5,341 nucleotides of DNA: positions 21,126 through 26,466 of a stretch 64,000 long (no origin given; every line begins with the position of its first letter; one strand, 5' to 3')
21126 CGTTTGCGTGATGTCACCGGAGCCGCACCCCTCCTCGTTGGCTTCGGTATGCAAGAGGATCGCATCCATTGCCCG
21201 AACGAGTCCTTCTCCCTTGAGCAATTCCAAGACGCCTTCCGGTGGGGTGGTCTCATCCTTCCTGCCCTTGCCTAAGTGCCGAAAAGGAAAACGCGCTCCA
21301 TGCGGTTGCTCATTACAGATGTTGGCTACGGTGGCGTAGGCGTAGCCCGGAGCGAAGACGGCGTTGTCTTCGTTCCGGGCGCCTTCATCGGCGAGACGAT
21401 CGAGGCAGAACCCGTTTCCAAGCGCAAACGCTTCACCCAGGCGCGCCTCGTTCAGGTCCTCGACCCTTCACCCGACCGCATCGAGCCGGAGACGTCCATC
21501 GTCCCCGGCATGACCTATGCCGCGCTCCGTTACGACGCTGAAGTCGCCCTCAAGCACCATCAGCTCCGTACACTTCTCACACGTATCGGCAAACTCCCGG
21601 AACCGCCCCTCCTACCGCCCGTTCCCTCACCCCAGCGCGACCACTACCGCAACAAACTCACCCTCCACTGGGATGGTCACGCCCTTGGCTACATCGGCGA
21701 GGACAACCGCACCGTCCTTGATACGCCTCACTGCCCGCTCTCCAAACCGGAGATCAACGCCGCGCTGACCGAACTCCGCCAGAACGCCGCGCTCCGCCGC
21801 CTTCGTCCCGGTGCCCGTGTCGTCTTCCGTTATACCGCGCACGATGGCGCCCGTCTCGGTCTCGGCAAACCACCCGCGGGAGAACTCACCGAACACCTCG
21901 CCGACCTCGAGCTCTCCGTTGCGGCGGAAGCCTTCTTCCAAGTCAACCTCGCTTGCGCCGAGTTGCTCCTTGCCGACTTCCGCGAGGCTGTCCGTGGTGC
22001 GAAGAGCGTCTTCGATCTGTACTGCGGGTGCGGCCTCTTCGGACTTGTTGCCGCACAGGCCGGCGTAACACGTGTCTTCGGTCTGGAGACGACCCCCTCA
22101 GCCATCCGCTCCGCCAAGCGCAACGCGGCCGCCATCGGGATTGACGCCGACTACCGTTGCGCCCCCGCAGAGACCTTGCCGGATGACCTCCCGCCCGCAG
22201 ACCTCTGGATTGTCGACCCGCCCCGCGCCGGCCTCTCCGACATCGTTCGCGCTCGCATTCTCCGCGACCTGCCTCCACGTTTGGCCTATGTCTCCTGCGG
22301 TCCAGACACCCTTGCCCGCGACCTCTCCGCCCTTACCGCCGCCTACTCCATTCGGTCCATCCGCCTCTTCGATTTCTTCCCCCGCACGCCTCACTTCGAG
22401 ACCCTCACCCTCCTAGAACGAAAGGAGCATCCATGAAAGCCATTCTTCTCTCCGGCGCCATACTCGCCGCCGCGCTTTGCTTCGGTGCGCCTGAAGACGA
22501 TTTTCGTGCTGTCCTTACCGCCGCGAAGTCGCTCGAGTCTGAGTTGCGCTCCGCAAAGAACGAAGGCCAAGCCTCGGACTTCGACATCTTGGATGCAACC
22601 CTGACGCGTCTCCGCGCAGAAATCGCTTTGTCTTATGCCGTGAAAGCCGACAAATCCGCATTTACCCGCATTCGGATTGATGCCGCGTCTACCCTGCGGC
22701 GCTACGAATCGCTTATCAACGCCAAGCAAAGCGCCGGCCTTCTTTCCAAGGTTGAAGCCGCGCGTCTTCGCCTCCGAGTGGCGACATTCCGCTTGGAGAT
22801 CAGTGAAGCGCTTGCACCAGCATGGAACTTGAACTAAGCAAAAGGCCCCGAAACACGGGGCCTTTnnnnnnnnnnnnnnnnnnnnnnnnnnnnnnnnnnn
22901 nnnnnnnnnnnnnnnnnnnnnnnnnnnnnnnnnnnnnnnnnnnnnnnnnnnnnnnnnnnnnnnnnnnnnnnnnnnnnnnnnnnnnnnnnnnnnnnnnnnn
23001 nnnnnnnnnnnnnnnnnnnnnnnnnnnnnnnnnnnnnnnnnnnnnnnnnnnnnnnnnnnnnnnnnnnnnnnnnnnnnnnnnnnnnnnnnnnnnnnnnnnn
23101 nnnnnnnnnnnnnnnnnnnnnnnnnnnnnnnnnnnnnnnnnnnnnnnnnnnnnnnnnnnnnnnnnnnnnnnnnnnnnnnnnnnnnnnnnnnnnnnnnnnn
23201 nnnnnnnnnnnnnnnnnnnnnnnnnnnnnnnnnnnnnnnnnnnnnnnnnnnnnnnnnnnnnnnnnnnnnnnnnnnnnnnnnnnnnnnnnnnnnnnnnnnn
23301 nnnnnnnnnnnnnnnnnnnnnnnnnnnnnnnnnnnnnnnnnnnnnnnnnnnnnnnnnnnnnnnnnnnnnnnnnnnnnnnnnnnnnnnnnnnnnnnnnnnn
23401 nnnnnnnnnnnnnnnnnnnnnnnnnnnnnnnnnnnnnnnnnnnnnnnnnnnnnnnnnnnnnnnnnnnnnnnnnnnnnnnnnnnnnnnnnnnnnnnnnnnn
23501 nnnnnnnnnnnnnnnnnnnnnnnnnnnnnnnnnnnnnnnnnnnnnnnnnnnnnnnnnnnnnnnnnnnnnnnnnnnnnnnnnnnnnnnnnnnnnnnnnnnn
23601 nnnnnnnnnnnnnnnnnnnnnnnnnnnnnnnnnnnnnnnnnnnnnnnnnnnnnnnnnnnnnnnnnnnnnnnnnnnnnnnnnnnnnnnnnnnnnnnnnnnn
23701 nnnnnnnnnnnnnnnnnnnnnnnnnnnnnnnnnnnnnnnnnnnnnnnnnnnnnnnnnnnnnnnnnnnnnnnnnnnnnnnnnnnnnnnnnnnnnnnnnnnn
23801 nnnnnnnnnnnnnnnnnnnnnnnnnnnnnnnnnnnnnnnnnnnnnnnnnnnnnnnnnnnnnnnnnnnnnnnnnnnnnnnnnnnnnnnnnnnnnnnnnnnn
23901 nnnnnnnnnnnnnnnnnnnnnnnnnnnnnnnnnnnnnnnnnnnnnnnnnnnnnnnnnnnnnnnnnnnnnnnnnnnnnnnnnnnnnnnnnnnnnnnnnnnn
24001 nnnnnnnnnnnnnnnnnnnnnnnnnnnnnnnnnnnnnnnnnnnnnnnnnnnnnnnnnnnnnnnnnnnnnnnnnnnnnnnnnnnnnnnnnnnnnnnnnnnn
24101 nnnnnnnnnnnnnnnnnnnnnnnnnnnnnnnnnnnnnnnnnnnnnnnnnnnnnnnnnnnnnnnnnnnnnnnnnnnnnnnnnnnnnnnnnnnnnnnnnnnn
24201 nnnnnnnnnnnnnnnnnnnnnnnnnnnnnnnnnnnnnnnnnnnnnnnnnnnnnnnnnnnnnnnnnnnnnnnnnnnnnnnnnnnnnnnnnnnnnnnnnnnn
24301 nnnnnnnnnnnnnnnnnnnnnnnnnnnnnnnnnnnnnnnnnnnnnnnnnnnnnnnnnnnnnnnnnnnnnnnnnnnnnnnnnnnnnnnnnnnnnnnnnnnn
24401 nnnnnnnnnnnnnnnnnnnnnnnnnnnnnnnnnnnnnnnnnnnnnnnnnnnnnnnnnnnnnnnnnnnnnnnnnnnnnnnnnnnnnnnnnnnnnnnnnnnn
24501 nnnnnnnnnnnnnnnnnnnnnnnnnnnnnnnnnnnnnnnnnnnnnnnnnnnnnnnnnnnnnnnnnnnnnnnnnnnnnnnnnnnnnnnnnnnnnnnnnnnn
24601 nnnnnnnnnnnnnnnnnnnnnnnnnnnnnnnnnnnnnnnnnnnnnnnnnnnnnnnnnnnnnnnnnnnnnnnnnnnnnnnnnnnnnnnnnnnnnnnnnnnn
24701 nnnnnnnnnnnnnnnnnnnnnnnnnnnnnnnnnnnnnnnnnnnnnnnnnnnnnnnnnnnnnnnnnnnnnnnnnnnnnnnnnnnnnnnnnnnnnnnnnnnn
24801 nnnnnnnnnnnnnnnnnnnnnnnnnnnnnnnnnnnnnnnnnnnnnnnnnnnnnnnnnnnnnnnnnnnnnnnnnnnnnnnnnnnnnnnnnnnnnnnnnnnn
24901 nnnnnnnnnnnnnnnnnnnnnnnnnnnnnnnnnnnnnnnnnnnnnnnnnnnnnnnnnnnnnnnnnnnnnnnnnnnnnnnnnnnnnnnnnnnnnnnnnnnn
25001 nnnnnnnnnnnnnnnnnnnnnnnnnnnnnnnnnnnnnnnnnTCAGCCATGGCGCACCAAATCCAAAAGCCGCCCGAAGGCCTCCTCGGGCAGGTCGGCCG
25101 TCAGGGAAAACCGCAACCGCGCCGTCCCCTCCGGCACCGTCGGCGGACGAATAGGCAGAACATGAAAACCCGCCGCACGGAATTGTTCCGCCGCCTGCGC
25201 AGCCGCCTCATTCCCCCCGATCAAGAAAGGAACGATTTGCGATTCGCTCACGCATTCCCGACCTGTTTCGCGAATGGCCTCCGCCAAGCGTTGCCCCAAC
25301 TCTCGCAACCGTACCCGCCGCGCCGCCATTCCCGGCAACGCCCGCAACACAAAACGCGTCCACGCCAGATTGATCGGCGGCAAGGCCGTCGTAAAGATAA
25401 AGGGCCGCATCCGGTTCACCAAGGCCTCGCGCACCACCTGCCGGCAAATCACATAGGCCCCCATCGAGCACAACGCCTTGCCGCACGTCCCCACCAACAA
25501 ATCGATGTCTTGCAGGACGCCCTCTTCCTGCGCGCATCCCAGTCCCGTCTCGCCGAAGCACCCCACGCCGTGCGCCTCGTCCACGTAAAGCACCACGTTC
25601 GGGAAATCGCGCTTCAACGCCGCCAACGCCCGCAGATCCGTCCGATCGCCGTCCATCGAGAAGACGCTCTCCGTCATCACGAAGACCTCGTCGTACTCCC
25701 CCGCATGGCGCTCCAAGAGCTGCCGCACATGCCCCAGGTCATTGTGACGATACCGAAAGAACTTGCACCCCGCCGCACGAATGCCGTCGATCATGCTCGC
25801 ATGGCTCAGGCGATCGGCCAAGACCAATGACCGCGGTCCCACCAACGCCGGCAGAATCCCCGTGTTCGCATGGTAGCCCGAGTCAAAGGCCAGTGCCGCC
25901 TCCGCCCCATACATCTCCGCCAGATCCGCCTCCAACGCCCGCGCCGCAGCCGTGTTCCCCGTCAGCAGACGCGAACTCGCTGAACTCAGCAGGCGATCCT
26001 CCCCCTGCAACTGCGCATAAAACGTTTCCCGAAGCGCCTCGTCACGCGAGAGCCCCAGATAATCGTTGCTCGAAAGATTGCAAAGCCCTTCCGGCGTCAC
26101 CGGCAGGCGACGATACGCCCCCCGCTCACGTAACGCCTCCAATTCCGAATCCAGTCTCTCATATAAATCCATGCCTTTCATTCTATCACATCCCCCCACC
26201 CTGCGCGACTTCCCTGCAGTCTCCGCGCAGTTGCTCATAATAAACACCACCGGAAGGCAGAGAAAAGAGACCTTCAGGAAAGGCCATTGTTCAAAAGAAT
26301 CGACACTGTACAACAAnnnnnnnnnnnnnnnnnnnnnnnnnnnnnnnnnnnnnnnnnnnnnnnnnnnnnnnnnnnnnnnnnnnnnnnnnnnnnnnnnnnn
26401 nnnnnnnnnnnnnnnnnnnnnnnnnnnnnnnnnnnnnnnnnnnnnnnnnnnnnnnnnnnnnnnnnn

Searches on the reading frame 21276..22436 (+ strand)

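Call 87: search_protein_families(library=pfam, proteins=[window:21276-22436:+], max_evalue=0.0001)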
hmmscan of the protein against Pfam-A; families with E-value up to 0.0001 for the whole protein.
window:21276-22436:+ (386 aa): 4 families
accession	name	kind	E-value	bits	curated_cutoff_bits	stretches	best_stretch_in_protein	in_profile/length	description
PF05958.17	tRNA_U5-meth_tr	-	8.3e-18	65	23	1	312-383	288-357/357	tRNA (Uracil-5-)-methyltransferase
PF06325.19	PrmA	-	2.9e-06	27.4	22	1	235-295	155-215/296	Ribosomal protein L11 methyltransferase (PrmA)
PF13649.12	Methyltransf_25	-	6.1e-06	27.3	27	1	245-312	1-69/97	Methyltransferase domain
PF05175.20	MTS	-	5.6e-05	23.3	23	1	228-316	20-107/170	Methyltransferase small domain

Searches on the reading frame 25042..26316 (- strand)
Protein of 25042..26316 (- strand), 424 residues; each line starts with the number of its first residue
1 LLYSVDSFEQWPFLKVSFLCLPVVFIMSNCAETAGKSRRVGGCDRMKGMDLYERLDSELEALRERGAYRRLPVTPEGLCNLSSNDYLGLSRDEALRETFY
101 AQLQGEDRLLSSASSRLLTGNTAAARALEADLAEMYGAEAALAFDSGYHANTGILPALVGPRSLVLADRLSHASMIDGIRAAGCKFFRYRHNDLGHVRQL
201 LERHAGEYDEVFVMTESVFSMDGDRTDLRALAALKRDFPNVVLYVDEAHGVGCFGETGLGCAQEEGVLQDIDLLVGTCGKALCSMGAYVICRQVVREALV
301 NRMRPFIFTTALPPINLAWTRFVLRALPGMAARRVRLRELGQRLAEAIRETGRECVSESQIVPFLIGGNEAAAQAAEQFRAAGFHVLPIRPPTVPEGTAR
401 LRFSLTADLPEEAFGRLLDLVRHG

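Call 87: search_protein_families(library=pfam, proteins=[window:25042-26316:-], max_evalue=0.0001)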
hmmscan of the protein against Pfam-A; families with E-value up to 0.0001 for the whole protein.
window:25042-26316:- (424 aa): 1 family
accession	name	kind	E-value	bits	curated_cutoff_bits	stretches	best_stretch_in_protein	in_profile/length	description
PF00155.27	Aminotran_1_2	-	1.3e-50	173.1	19.7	1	79-419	4-359/361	Aminotransferase class I and II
